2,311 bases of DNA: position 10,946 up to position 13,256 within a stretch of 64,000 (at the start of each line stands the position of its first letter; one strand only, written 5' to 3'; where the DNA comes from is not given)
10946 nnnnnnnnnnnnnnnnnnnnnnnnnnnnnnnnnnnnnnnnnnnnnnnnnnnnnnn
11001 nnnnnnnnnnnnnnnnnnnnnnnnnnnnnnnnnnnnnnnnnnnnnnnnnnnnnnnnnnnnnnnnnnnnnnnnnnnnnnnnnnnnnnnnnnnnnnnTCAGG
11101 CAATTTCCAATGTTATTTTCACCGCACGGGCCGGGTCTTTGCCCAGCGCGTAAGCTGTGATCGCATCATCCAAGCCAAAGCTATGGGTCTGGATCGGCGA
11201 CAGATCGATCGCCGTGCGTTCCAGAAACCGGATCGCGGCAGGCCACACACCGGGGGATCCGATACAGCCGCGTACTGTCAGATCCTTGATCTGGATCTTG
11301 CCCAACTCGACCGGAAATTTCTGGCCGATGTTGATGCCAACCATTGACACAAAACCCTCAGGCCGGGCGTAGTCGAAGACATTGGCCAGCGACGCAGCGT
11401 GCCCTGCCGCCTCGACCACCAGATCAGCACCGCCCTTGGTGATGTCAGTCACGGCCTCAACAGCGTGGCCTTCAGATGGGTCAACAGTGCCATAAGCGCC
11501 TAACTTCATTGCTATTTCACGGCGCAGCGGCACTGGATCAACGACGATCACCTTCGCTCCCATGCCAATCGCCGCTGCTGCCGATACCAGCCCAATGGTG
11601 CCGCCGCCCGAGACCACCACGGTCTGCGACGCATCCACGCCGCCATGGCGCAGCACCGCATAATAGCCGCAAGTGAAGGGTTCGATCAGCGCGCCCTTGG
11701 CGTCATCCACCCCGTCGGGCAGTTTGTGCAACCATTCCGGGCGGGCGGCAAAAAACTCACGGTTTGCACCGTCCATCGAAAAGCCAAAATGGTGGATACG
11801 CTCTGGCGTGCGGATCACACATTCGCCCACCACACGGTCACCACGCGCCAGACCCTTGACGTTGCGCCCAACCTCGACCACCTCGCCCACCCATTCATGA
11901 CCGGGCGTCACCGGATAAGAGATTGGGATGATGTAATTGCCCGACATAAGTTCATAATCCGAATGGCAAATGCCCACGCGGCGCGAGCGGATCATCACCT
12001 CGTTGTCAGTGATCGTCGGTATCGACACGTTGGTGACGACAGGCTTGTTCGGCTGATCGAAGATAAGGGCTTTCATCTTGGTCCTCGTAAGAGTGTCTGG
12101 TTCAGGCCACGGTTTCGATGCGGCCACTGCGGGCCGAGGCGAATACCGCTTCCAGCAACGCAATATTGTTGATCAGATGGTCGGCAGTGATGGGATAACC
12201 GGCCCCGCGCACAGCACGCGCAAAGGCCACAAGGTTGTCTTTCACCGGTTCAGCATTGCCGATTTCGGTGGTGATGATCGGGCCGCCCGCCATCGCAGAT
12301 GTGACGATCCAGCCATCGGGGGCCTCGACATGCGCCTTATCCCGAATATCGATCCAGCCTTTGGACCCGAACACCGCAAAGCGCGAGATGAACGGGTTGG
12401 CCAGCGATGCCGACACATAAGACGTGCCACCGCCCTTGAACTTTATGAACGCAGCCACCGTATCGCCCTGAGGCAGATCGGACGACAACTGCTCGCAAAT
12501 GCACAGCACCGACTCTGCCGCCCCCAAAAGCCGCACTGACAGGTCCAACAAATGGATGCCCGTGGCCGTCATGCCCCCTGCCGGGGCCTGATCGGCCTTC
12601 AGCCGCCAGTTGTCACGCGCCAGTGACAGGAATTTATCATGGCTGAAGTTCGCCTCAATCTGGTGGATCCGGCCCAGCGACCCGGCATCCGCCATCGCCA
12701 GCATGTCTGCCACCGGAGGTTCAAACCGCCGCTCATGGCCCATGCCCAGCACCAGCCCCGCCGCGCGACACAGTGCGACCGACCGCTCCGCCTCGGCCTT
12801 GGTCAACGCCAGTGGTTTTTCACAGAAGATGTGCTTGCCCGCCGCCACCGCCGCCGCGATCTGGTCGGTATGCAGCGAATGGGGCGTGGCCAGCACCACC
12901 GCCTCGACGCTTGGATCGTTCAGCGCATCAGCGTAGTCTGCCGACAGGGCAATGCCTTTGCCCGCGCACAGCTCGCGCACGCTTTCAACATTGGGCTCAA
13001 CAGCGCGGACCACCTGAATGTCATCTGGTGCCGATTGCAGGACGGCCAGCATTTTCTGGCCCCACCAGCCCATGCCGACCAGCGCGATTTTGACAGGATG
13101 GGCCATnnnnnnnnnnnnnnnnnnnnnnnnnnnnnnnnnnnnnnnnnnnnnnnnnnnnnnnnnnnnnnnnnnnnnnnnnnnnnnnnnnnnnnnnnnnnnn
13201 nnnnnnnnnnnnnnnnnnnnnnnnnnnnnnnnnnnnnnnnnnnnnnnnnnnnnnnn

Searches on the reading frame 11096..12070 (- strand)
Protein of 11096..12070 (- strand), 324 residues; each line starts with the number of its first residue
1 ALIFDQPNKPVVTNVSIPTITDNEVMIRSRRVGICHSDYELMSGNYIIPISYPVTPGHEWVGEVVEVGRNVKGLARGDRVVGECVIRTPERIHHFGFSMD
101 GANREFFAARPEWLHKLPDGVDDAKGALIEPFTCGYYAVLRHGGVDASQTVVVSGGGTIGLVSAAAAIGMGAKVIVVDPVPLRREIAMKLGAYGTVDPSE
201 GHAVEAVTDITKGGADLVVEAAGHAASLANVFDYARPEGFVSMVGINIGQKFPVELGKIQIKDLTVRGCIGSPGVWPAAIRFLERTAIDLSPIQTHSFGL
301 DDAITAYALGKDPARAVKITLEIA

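Call 5: search_protein_families(library=pfam, proteins=[window:11096-12070:-])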
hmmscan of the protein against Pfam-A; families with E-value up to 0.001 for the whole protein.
window:11096-12070:- (324 aa): 4 families
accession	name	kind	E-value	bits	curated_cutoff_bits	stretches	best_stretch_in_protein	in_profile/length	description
PF00107.32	ADH_zinc_N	-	2.7e-23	82.8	31.8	1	159-284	2-128/129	Zinc-binding dehydrogenase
PF08240.17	ADH_N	-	4.7e-20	72.2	23.5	1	22-119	2-104/104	Alcohol dehydrogenase GroES-like domain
PF16912.11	Glu_dehyd_C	-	1.3e-09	38.3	34.9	1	149-312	32-203/211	Glucose dehydrogenase C-terminus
PF01262.27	AlaDh_PNT_C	-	0.00011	22.2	23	1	142-193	20-74/214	Alanine dehydrogenase/PNT, C-terminal domain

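Call 16: search_protein_families(library=ncbifam, proteins=[window:11096-12070:-], max_evalue=0.01)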
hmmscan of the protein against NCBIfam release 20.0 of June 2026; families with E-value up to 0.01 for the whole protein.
window:11096-12070:- (324 aa): 30 families (the best 25 are shown)
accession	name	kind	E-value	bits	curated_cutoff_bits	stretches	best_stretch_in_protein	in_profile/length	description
NF041097.1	keto_inos_dh_IolM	equivalog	9.1e-45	152.9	450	1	11-311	41-378/389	scyllo-inosose 3-dehydrogenase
NF003808.0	PRK05396.1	equivalog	1.3e-40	139.3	380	1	12-319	15-336/341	L-threonine 3-dehydrogenase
TIGR00692.1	tdh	equivalog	1.4e-40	139.4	458.35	1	11-309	12-327/340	L-threonine 3-dehydrogenase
TIGR03989.1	Rxyl_3153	subfamily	2.7e-30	105.9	440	2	1-81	5-84/370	NDMA-dependent alcohol dehydrogenase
NF007489.0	PRK10083.1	equivalog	4.6e-30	104.8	376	1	2-323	4-337/339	Zn-dependent oxidoreductase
NF010344.0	PRK13771.1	subfamily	3.5e-27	95.2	349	1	8-321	11-331/334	putative alcohol dehydrogenase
NF007642.0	PRK10309.1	equivalog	1.6e-24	86.8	550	1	9-301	11-324/347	galactitol-1-phosphate 5-dehydrogenase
NF041172.1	AcrlCoa_red_Thmprot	equivalog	7.3e-24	84.3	500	1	9-321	12-332/334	acryloyl-CoA reductase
NF007375.0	PRK09880.1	equivalog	9e-24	83.9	469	1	100-322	123-342/344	L-idonate 5-dehydrogenase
TIGR02824.1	quinone_pig3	subfamily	5.1e-22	78.3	296.8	1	11-268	16-261/325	putative NAD(P)H quinone oxidoreductase, PIG3 family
NF006940.0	PRK09422.1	equivalog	4.7e-21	75.1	344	1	5-269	7-283/338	alcohol dehydrogenase AdhP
NF047908.1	AldhRedAhr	equivalog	5.1e-21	74.9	470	2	15-80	21-85/335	NADPH-dependent aldehyde reductase Ahr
TIGR03366.1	HpnZ_proposed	hypoth_equivalog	6.8e-21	74.8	328.1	2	116-287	124-297/315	putative phosphonate catabolism associated alcohol dehydrogenase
TIGR03451.1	mycoS_dep_FDH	equivalog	1.3e-20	73.5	512.9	2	132-248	161-279/358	S-(hydroxymethyl)mycothiol dehydrogenase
TIGR02818.1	adh_III_F_hyde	equivalog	1.4e-16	60.5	543.95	2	7-82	10-85/368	S-(hydroxymethyl)glutathione dehydrogenase/class III alcohol dehydrogenase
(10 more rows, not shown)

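Call 46: search_solved_structures(query=window:11096-12070:-, max_evalue=1e-25)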
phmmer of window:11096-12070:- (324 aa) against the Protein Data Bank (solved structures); distinct sequences matched with E-value up to 1e-25: 9.
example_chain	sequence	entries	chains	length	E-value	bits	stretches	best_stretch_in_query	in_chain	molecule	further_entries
4ej6_A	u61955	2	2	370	9.8e-31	110.6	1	12-306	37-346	Putative zinc-binding dehydrogenase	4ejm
1pl6_A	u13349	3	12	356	1.4e-30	110.2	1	6-311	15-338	Sorbitol dehydrogenase | human sorbitol dehydrogenase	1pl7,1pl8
1e3j_A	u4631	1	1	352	1e-29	107.3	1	16-319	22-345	NADP(H)-DEPENDENT KETOSE REDUCTASE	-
3qe3_A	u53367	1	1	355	8.3e-29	104.3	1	6-312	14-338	Sorbitol dehydrogenase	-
5kia_A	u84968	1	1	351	1.1e-28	104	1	12-308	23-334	L-threonine 3-dehydrogenase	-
2dfv_A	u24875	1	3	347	7.9e-27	97.8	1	13-307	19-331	Probable L-threonine 3-dehydrogenase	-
2d8a_A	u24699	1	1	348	7.9e-27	97.8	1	13-307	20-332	Probable L-threonine 3-dehydrogenase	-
6ie0_A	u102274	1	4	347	9.3e-27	97.6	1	14-305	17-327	(R,R)-butanediol dehydrogenase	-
4cpd_A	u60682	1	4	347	4.6e-26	95.3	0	114-321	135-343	ALCOHOL DEHYDROGENASE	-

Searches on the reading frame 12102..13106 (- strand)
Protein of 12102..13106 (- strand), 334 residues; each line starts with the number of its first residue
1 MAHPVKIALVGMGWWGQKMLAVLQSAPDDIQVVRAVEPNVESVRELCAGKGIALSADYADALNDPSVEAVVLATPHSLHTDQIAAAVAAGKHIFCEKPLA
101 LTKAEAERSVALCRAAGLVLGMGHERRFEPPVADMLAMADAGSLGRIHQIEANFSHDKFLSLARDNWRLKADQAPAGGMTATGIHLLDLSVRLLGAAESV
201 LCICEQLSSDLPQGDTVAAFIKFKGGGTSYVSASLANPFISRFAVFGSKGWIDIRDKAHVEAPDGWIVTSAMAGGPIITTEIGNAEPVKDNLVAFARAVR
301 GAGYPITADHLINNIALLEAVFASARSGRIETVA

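Call 5: search_protein_families(library=pfam, proteins=[window:12102-13106:-])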
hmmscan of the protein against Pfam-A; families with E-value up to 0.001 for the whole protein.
window:12102-13106:- (334 aa): 4 families
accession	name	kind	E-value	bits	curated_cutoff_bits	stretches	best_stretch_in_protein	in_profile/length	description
PF01408.29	GFO_IDH_MocA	-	2.6e-25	89.9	24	1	5-124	1-120/120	Oxidoreductase family, NAD-binding Rossmann fold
PF22725.1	GFO_IDH_MocA_C3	-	2.4e-18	66.7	27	1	135-252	4-123/124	GFO/IDH/MocA C-terminal domain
PF02894.22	GFO_IDH_MocA_C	-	8e-11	42.6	22.9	1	140-329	5-214/218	Oxidoreductase family, C-terminal alpha/beta domain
PF03807.23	F420_oxidored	-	0.00049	21.1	21.6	1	6-86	1-79/94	NADP oxidoreductase coenzyme F420-dependent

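Call 16: search_protein_families(library=ncbifam, proteins=[window:12102-13106:-], max_evalue=0.01)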
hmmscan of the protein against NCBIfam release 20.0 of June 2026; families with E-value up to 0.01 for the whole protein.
window:12102-13106:- (334 aa): 11 families
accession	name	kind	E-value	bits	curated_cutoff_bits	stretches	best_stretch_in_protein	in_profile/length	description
TIGR04380.1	myo_inos_iolG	equivalog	6.7e-33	113.9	355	1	5-258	2-256/330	inositol 2-dehydrogenase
NF041392.1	XylDh_Gfo6_Halo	equivalog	5.8e-26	91.1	350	1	3-329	15-346/350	D-xylose 1-dehydrogenase Gfo6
NF008607.0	PRK11579.1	subfamily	1.7e-24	86.4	330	1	1-250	1-245/346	oxidoreductase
NF052479.1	LevoglcsnDh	equivalog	1.5e-20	73.2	650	1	54-213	61-221/386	levoglucosan dehydrogenase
NF040723.1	UDP-GlcNAcDh_Arch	equivalog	8.7e-18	64.9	450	1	5-152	1-146/302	UDP-N-acetylglucosamine 3-dehydrogenase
NF007574.0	PRK10206.1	equivalog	7.1e-17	61.5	352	1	50-251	49-244/345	oxidoreductase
NF052679.1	InsChiInosDhIolG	equivalog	3.7e-10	39.3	540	1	5-147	3-148/343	bifunctional inositol 2-dehydrogenase/D-chiro-inositol 1-dehydrogenase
NF058563.1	BT_2159_fam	equivalog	1.1e-09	37.9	650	1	5-114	1-110/350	disaccharide 3-dehydrogenase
NF058561.1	BT_2158_fam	equivalog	8e-08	31.3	750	1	61-152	89-182/487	glycoside 3-dehydrogenase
NF004976.0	PRK06349.1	subfamily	0.0036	16.4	205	1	2-94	2-102/430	homoserine dehydrogenase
NF003991.0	PRK05472.1-5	equivalog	0.0064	16.4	198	0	5-89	85-169/211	redox-sensing transcriptional repressor Rex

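Call 44: search_solved_structures(query=window:12102-13106:-, max_evalue=1e-8)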
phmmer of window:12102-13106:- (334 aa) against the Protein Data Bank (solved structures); distinct sequences matched with E-value up to 1e-8: 64 (the best 60 are shown).
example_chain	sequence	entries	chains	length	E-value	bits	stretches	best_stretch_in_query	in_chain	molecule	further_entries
3db2_A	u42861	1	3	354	4.2e-25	91.9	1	1-250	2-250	putative NADPH-dependent oxidoreductase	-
5a02_A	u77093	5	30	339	1.9e-23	86.4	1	60-330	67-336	ALDOSE-ALDOSE OXIDOREDUCTASE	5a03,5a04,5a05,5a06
2glx_A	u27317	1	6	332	1.5e-22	83.5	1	46-329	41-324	1,5-anhydro-D-fructose reductase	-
3moi_A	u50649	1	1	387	3.7e-21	78.9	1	5-227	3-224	Probable dehydrogenase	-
7wzd_A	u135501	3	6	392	5.9e-21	78.2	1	2-233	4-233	4,5-dihydroxyphthalate dehydrogenase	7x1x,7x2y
3kux_A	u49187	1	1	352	1e-20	77.4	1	1-250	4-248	Putative oxidoreductase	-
7xr9_A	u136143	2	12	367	5.9e-20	74.9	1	5-191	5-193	DgpA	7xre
3gdo_A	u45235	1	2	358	6.5e-20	74.8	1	4-201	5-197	Uncharacterized oxidoreductase yvaA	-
3gfg_A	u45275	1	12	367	6.9e-20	74.7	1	4-201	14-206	Uncharacterized oxidoreductase yvaA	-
5ya8_A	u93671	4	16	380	7.5e-20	74.6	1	26-217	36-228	Scyllo-inositol dehydrogenase with L-glucose dehydrogenase activity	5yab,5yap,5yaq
3e82_A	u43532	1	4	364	8.6e-20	74.4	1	4-257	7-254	Putative oxidoreductase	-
3c1a_A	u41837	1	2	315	3.4e-19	72.4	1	3-151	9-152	Putative oxidoreductase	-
6ktj_A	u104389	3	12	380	5.7e-19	71.7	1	26-217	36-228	Scyllo-inositol dehydrogenase with L-glucose dehydrogenase activity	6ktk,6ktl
3e18_A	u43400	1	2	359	1.5e-18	70.3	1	6-254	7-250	oxidoreductase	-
1evj_A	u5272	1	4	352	1.7e-18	70.2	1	8-252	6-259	GLUCOSE-FRUCTOSE OXIDOREDUCTASE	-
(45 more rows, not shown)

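Call 47: search_dna_similar(query=window:12102-13106:-, collection=plasmids, mode=protein, max_rows=40, max_evalue=1e-50)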
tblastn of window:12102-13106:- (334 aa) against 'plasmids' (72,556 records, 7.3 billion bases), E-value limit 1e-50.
Records with a match: 9; places in all: 9; records where one place covers at least 80% of the query: 9.
Best place of each record, by identity: 80-90% 1; 60-80% 8.
By first word of the organism name: Rhizobium 7; Loktanella 1; Sinorhizobium 1.
By predicted mobility (MOB-suite, as given by PLSDB): non-mobilizable 9.
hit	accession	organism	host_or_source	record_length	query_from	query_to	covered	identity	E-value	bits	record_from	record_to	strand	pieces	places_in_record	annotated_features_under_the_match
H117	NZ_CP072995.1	Loktanella salsilacus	-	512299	1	334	100%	87.8%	0e+0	597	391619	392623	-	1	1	Gfo/Idh/MocA family oxidoreductase | YciI family protein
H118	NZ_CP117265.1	Rhizobium tumorigenes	Rubus sp.,pure bacterial culture,Aerial ...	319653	4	333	99%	64.8%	5e-139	442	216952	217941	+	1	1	Gfo/Idh/MocA family oxidoreductase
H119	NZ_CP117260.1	Rhizobium tumorigenes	Rubus sp.,pure bacterial culture,Aerial ...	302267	4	333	99%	64.5%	2e-139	443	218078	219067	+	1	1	Gfo/Idh/MocA family oxidoreductase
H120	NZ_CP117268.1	Rhizobium rhododendri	Rhododendron sp.,pure bacterial ...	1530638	4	333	99%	64.5%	3e-139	442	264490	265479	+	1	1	record has no annotation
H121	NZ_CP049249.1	Rhizobium rhizoryzae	cell culture,soil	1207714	5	333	99%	64.2%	1e-136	435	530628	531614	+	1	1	none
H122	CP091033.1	Sinorhizobium sp. B11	soybean,TY,soil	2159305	4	333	99%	63.7%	3e-134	428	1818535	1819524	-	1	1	Gfo/Idh/MocA family oxidoreductase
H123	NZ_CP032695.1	Rhizobium jaguaris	Calliandra grandiflora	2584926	4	333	99%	63.6%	4e-136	433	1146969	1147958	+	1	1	none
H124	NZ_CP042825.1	Rhizobium sp. WL3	Wheat,phyllosphere swab,leaves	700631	3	333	99%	61.4%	6e-135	430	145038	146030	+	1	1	Gfo/Idh/MocA family oxidoreductase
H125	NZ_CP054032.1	Rhizobium indicum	Pisum sativum l. (pea),Pure culture,Pea ...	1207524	4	333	99%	61.3%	6e-131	418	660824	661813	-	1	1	record has no annotation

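Call 48: get_annotated_region(hit=H125, flank=14000)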
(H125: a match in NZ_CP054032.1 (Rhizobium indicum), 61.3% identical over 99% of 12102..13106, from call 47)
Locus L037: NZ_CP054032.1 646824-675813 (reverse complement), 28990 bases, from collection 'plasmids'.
description: Rhizobium indicum strain JKLM 13E plasmid pPR13E01, complete sequence
organism: Rhizobium indicum (NCBI taxid 2583231)
taxonomy: Bacteria; Pseudomonadota; Alphaproteobacteria; Hyphomicrobiales; Rhizobiaceae; Rhizobium; Rhizobium indicum
host: -; source: Pisum sativum l. (pea),Pure culture,Pea root nodules,pea root nodules; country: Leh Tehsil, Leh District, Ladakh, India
typing (MOB-suite, as given by PLSDB): non-mobilizable; mating-pair formation MPF_T
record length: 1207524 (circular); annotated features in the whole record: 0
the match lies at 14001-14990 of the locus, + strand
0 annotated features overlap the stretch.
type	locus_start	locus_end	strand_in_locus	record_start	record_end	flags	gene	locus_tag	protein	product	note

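Call 53: search_protein_families(library=pfam, proteins=[L037:5549-6718:+, L037:19284-20591:+, L037:10247-11035:+, L037:11050-11817:+], max_evalue=1)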
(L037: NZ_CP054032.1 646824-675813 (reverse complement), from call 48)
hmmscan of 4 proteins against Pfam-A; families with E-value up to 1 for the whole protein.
L037:5549-6718:+ (389 aa): 4 families
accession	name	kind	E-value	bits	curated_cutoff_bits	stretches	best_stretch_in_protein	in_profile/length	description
PF13407.12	Peripla_BP_4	-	1.7e-52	179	35.1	1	69-327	1-257/258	Periplasmic binding protein domain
PF00532.27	Peripla_BP_1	-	1.8e-08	34.6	22.2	1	77-216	12-146/281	Periplasmic binding proteins and sugar binding domain of LacI family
PF13458.12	Peripla_BP_6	-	0.0011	19.1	31.7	1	102-282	45-221/343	Periplasmic binding protein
PF03447.22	NAD_binding_3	-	0.008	17.3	24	1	105-162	37-94/116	Homoserine dehydrogenase, NAD binding domain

L037:19284-20591:+ (435 aa): 4 families
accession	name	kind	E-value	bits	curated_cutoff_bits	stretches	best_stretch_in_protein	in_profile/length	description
PF13407.12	Peripla_BP_4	-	1.2e-38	133.6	35.1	1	49-307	5-256/258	Periplasmic binding protein domain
PF00532.27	Peripla_BP_1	-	1.5e-05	25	22.2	1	50-259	9-209/281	Periplasmic binding proteins and sugar binding domain of LacI family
PF13377.12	Peripla_BP_3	-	0.00066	20.2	26.5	1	178-258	14-100/167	Periplasmic binding protein-like domain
PF10518.14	TAT_signal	-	0.028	14.8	22.7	1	9-27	2-20/21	TAT (twin-arginine translocation) pathway signal sequence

L037:10247-11035:+ (262 aa): 8 families
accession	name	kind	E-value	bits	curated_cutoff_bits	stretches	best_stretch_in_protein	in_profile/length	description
PF00106.31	adh_short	-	5e-59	199.5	26.6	1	8-199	1-191/195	short chain dehydrogenase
PF13561.12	adh_short_C2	-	2.4e-58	198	27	1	17-259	6-235/236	Enoyl-(Acyl carrier protein) reductase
PF08659.16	KR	-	3.4e-09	37.3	22.6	1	10-164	3-156/180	KR domain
PF23441.1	SDR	-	6e-05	23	27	1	9-261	9-257/258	SDR-like rossmann domain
PF02737.24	3HCDH_N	-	0.00043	20.7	22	1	10-58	2-49/180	3-hydroxyacyl-CoA dehydrogenase, NAD binding domain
PF13312.11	DUF4081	-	0.021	15.5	25.3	1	166-203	31-68/105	Domain of unknown function (DUF4081)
PF00266.25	Aminotran_5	-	0.047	13.1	21.5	1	115-149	206-240/371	Aminotransferase class-V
PF02534.20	T4SS-DNA_transf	-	0.28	10.4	20.1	1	13-56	53-94/468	Type IV secretory system Conjugative DNA transfer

L037:11050-11817:+ (255 aa): 5 families
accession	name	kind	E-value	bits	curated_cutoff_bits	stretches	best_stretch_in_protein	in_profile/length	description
PF13561.12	adh_short_C2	-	1.2e-64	218.6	27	1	16-253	6-236/236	Enoyl-(Acyl carrier protein) reductase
PF00106.31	adh_short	-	2.3e-56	190.8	26.6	1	7-200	1-193/195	short chain dehydrogenase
PF08659.16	KR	-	5e-12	46.5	22.6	1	10-162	4-155/180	KR domain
PF01370.27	Epimerase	-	4.7e-05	23.4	20.9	1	10-97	2-78/240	NAD dependent epimerase/dehydratase family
PF19524.4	DUF6054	-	0.13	12.6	27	1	40-81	69-110/111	Family of unknown function (DUF6054)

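Call 64: find_homologous_proteins(query=window:12102-13106:-, max_evalue=1e-30)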
Query window:12102-13106:- (334 aa): 4116 proteins with E <= 1e-30 among 8000 candidates; the best 120 are listed.
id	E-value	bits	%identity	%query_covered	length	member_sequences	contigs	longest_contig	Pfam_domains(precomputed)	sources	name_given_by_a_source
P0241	1.5e-199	680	91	100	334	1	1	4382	PF01408.29,PF22725.2,PF02894.23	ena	-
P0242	1.7e-199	680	92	100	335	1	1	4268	PF01408.29,PF22725.2,PF02894.23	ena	-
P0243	2.4e-199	679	92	100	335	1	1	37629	PF01408.29,PF22725.2,PF02894.23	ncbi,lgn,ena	-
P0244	9.2e-199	677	91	100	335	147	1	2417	PF01408.29,PF22725.2,PF02894.23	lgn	-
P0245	2.1e-198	676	92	100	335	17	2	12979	PF01408.29,PF22725.2,PF02894.23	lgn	-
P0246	2.3e-197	673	90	100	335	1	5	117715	PF01408.29,PF22725.2,PF02894.23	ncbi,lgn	-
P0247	9.5e-197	671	91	100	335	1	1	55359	PF01408.29,PF22725.2,PF02894.23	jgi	jgi:predicted dehydrogenase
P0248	1.1e-196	670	89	100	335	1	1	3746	PF01408.29,PF22725.2,PF02894.23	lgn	-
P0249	1.5e-196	670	90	100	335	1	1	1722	PF01408.29,PF22725.2,PF02894.23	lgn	-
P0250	1.6e-196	670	90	100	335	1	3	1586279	PF01408.29,PF22725.2,PF02894.23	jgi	jgi:predicted dehydrogenase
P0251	2.3e-196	669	90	100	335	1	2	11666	PF01408.29,PF22725.2,PF02894.23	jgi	jgi:predicted dehydrogenase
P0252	4.6e-196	668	91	100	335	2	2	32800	PF01408.29,PF22725.2,PF02894.23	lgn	-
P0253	8.4e-196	668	91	100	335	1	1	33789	PF01408.29,PF22725.2,PF02894.23,PF03807.24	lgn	-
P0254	1.3e-195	667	89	100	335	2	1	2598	PF01408.29,PF22725.2,PF02894.23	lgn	-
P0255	1.3e-195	667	89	100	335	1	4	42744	PF01408.29,PF22725.2,PF02894.23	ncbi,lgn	-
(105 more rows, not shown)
